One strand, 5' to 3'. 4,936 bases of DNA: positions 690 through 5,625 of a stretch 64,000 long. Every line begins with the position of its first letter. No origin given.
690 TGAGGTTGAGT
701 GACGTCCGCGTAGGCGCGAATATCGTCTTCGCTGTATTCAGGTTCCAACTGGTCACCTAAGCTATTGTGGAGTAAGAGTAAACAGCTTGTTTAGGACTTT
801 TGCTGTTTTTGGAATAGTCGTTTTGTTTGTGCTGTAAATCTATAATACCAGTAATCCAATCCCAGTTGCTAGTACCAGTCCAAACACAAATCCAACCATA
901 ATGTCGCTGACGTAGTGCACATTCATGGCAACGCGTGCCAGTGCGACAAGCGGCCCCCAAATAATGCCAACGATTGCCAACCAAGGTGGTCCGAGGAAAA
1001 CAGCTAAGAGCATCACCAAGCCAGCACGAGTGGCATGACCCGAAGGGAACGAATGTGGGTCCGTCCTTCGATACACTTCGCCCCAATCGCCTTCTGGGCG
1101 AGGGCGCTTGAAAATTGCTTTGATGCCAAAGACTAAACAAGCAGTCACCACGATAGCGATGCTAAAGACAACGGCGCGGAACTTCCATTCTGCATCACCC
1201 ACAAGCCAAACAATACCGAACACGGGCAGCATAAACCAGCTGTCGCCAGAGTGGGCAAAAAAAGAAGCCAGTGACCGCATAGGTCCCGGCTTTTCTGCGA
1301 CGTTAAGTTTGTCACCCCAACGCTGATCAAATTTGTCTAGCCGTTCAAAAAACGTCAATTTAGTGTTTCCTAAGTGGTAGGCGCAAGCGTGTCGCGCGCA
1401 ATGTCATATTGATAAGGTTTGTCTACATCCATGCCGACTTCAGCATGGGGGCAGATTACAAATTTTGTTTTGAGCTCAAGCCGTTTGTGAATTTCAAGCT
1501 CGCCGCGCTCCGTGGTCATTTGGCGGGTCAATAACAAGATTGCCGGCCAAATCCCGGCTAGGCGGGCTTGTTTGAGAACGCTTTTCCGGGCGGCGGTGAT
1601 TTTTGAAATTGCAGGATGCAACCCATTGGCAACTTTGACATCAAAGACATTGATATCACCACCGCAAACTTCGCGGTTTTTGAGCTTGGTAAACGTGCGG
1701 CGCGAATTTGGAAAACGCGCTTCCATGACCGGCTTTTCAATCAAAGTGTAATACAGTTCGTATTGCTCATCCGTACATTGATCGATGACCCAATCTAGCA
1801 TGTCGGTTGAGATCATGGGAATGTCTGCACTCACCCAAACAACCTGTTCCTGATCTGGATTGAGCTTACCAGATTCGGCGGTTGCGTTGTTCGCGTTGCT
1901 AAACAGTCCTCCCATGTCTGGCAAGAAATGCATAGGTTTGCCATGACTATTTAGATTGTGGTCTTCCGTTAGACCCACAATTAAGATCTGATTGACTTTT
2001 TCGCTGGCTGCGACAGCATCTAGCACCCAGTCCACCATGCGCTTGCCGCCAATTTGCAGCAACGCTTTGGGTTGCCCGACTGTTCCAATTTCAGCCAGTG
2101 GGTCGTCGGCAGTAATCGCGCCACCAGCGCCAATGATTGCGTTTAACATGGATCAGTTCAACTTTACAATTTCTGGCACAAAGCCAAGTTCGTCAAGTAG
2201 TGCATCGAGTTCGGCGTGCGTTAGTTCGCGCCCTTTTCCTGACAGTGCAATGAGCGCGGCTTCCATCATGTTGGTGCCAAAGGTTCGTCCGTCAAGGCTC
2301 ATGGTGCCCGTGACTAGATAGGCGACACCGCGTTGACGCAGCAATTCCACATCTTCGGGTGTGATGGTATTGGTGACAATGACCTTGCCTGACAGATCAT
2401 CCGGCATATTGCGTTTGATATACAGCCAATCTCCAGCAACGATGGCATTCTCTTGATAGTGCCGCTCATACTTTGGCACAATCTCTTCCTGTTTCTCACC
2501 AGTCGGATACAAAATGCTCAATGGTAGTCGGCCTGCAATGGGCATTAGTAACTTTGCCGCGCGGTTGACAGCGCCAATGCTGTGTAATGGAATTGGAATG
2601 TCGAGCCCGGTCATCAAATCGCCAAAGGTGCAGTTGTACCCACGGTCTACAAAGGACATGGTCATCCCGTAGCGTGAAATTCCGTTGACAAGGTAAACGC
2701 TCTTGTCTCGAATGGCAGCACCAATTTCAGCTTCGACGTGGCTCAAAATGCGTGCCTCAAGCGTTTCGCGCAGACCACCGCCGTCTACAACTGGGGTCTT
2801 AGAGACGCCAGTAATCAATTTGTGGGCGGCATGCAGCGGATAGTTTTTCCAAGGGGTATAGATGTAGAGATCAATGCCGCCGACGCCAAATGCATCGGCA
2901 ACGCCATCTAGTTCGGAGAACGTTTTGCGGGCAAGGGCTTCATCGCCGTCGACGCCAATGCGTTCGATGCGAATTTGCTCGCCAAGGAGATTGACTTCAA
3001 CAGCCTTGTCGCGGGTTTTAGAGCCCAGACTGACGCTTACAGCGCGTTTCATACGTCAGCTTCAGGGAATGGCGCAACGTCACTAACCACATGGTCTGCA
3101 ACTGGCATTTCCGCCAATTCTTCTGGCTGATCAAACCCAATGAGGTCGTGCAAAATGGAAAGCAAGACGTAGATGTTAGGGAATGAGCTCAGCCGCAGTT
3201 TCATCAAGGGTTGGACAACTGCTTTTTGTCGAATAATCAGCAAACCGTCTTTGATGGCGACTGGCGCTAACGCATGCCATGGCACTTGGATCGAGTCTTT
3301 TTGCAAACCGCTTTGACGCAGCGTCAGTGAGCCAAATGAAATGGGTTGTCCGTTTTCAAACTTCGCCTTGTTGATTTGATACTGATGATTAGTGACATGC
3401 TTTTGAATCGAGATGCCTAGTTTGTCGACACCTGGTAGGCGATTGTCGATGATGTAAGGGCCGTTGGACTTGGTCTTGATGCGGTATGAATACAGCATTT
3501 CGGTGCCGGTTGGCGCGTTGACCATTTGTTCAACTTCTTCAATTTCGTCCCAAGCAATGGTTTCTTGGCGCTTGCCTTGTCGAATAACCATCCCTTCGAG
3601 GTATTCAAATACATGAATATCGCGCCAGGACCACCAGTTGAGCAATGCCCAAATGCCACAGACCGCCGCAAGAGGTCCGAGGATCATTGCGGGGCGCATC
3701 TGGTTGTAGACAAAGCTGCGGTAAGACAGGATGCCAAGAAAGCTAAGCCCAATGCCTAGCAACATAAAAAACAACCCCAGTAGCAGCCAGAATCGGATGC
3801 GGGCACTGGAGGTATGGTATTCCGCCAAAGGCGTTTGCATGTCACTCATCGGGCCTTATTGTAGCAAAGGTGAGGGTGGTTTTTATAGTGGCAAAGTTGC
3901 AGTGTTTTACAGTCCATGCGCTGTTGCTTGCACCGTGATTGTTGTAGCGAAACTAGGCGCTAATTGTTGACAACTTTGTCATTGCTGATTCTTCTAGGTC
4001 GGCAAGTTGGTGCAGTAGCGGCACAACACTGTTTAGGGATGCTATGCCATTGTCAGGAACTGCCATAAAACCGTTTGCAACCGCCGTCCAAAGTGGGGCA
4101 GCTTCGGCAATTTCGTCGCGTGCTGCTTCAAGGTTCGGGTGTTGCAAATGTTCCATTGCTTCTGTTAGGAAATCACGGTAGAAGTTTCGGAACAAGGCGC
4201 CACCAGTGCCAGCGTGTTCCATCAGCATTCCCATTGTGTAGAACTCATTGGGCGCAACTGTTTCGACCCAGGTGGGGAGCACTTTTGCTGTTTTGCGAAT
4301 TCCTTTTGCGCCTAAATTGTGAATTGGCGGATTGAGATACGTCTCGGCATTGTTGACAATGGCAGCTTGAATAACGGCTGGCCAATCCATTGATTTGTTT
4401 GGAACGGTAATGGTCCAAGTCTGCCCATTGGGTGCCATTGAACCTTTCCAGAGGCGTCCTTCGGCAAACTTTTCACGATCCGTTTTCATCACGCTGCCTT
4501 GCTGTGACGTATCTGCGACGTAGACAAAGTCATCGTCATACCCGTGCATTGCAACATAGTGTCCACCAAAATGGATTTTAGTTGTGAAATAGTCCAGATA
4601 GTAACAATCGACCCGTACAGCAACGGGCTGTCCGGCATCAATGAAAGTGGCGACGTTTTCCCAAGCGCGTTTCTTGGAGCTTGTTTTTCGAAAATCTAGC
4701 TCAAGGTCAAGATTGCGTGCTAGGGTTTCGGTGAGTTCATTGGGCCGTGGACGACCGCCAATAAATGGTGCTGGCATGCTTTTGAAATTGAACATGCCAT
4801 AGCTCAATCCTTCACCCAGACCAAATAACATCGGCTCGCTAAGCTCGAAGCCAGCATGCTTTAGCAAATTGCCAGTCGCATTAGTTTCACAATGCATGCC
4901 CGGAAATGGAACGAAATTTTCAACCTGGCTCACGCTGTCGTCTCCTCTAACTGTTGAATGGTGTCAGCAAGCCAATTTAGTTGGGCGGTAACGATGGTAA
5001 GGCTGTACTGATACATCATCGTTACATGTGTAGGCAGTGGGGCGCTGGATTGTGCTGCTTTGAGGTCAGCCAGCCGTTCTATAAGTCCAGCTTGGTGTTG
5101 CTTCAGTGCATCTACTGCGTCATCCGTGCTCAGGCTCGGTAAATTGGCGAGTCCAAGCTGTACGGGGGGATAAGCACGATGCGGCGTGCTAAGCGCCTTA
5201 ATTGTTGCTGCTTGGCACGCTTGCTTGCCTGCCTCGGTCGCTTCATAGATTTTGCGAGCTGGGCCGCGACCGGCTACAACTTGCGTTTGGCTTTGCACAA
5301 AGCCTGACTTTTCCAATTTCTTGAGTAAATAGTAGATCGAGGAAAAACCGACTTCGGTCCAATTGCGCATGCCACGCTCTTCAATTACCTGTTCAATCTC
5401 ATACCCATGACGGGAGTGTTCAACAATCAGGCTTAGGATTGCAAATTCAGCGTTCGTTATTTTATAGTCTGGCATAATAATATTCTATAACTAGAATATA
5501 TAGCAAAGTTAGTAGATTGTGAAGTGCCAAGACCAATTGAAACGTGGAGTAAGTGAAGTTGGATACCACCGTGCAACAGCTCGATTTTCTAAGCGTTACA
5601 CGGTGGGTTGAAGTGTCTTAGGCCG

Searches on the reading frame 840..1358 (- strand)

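Call 55: search_protein_families(library=ncbifam, proteins=[window:840-1358:-], max_evalue=0.001)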
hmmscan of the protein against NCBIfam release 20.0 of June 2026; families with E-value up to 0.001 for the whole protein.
window:840-1358:- (172 aa): 3 families
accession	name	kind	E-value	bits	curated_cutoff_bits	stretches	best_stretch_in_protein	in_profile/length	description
NF047884.1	UdeprDiPSep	equivalog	2e-11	44.1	250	1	28-164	42-180/188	undecaprenyl-diphosphatase SepP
NF008813.0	PRK11837.1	equivalog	5.8e-06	26.4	229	1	27-163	23-164/202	undecaprenyl-diphosphate phosphatase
NF007975.0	PRK10699.1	equivalog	0.00039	19.9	261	1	98-165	153-224/254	phosphatidylglycerophosphatase B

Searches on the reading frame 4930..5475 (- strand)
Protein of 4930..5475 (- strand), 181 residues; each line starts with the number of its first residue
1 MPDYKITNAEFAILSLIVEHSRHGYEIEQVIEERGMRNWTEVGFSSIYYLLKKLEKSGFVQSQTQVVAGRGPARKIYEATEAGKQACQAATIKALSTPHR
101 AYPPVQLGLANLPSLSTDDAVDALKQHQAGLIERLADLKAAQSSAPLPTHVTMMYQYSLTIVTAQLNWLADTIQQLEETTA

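Call 55: search_protein_families(library=ncbifam, proteins=[window:4930-5475:-], max_evalue=0.001)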
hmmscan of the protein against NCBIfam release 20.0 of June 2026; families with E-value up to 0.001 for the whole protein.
window:4930-5475:- (181 aa): 4 families
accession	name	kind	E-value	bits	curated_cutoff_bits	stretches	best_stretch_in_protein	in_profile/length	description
TIGR03433.1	padR_acidobact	paralog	2.9e-10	40.1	101.8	1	10-90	6-84/101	PadR family transcriptional regulator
TIGR02719.1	repress_PhaQ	equivalog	2.8e-08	34.2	139.35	1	11-87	28-99/138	poly-beta-hydroxybutyrate-responsive repressor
NF006931.0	PRK09416.1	equivalog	9.6e-08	32.3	112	1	11-90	46-118/135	PadR family transcriptional regulator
NF053635.1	TransRegRv3488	equivalog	6.9e-07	29.4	140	1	41-89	37-83/98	Rv3488 family transcriptional regulator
